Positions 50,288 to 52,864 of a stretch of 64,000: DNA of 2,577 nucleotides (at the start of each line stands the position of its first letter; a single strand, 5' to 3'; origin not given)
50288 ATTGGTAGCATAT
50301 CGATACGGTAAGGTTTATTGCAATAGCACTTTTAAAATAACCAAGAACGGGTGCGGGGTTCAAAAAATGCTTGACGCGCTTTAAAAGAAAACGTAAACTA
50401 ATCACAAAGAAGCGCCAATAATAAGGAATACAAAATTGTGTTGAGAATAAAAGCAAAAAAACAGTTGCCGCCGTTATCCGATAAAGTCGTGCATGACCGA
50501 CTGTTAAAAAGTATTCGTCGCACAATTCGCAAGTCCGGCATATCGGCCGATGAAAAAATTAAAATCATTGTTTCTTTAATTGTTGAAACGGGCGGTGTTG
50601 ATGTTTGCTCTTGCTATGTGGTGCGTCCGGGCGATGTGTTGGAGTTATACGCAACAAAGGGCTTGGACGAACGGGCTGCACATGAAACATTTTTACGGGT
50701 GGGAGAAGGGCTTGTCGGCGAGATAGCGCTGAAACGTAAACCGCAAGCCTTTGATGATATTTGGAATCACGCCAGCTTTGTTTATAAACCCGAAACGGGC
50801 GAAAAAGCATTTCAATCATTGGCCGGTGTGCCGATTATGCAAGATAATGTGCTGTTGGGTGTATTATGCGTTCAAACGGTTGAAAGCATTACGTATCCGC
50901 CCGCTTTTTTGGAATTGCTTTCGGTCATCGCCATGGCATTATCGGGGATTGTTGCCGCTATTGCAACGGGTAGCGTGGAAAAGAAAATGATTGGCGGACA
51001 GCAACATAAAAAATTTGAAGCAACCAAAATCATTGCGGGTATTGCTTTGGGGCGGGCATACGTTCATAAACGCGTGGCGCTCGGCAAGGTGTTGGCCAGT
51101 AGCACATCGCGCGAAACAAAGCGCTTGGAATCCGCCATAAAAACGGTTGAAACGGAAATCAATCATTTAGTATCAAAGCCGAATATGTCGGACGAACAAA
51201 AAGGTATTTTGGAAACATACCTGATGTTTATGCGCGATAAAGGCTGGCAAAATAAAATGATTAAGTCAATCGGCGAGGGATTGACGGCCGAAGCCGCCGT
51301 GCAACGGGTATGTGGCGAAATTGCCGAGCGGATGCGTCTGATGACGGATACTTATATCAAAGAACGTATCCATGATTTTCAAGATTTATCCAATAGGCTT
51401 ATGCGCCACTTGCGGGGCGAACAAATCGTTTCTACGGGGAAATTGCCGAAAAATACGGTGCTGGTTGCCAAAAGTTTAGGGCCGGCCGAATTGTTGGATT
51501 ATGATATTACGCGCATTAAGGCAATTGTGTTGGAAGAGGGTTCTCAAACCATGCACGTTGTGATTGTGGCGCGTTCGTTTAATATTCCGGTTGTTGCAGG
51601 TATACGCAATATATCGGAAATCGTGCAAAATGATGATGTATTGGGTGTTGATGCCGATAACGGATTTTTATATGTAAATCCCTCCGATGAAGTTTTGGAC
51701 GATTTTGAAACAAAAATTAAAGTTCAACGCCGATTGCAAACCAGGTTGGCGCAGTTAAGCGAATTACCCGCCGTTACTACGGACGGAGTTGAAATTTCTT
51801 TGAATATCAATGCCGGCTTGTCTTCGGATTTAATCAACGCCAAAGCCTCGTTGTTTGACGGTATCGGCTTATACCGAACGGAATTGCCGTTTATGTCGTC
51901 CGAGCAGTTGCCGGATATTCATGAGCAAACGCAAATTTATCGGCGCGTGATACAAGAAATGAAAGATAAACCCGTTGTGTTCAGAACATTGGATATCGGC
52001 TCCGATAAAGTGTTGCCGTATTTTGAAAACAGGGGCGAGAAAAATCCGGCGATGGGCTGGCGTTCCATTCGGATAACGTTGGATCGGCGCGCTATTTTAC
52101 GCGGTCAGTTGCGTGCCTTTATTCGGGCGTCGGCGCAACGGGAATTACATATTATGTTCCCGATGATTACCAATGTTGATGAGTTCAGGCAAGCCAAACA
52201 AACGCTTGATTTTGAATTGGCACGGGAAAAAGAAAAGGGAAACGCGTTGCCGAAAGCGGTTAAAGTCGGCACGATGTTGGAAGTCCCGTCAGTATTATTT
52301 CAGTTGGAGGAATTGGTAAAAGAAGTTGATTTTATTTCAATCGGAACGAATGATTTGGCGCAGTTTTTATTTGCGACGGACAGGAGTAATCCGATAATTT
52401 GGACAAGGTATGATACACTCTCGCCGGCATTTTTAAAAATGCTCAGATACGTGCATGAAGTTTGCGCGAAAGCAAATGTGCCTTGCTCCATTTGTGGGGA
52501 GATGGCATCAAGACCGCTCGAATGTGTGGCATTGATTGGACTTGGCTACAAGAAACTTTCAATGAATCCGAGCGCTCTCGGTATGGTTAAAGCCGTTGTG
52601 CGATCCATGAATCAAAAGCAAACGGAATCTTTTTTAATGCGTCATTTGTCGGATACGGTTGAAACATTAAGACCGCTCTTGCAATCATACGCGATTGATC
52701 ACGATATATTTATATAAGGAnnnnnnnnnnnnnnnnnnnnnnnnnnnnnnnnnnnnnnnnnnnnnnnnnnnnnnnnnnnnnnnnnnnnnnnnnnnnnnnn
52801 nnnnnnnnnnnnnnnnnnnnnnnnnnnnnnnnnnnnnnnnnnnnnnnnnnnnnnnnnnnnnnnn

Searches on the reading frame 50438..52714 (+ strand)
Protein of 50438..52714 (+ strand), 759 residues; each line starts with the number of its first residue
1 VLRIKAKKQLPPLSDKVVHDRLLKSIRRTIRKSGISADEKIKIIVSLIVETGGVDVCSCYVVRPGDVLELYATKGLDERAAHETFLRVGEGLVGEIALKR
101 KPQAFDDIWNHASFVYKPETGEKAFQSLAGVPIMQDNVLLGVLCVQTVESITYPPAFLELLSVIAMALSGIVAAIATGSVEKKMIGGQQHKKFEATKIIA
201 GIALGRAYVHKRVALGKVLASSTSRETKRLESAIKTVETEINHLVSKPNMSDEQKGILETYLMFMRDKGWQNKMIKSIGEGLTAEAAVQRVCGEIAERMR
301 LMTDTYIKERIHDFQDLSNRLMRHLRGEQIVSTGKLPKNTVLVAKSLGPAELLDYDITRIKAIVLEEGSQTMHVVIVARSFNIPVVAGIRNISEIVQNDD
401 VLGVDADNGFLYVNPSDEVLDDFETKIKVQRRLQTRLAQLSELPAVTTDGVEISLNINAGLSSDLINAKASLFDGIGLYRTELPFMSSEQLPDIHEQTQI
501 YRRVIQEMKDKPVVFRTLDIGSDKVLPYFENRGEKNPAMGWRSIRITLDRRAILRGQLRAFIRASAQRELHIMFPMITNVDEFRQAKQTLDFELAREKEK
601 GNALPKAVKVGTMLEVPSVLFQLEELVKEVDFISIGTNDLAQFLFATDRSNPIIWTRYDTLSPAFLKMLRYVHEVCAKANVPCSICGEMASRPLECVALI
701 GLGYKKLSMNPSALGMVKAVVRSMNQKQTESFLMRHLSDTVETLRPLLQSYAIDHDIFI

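Call 65: search_protein_families(library=pfam, proteins=[window:50438-52714:+], max_evalue=0.0001)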
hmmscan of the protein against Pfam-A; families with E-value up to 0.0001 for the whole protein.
window:50438-52714:+ (759 aa): 5 families
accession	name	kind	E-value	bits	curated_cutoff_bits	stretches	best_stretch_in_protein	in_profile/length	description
PF02896.24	PEP-utilizers_C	-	8.1e-94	314.5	22.8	1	436-725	3-292/293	PEP-utilising enzyme, PEP-binding domain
PF05524.18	PEP-utilisers_N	-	2.1e-22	80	24.4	1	197-310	4-121/121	PEP-utilising enzyme, N-terminal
PF00391.29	PEP-utilizers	-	3.4e-18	65.5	23.1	1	337-409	2-72/72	PEP-utilising enzyme, mobile domain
PF13185.12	GAF_2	-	1.9e-12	48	28.6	1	38-169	5-132/136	GAF domain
PF01590.32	GAF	-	2.3e-11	44.8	22.4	1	39-169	4-130/133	GAF domain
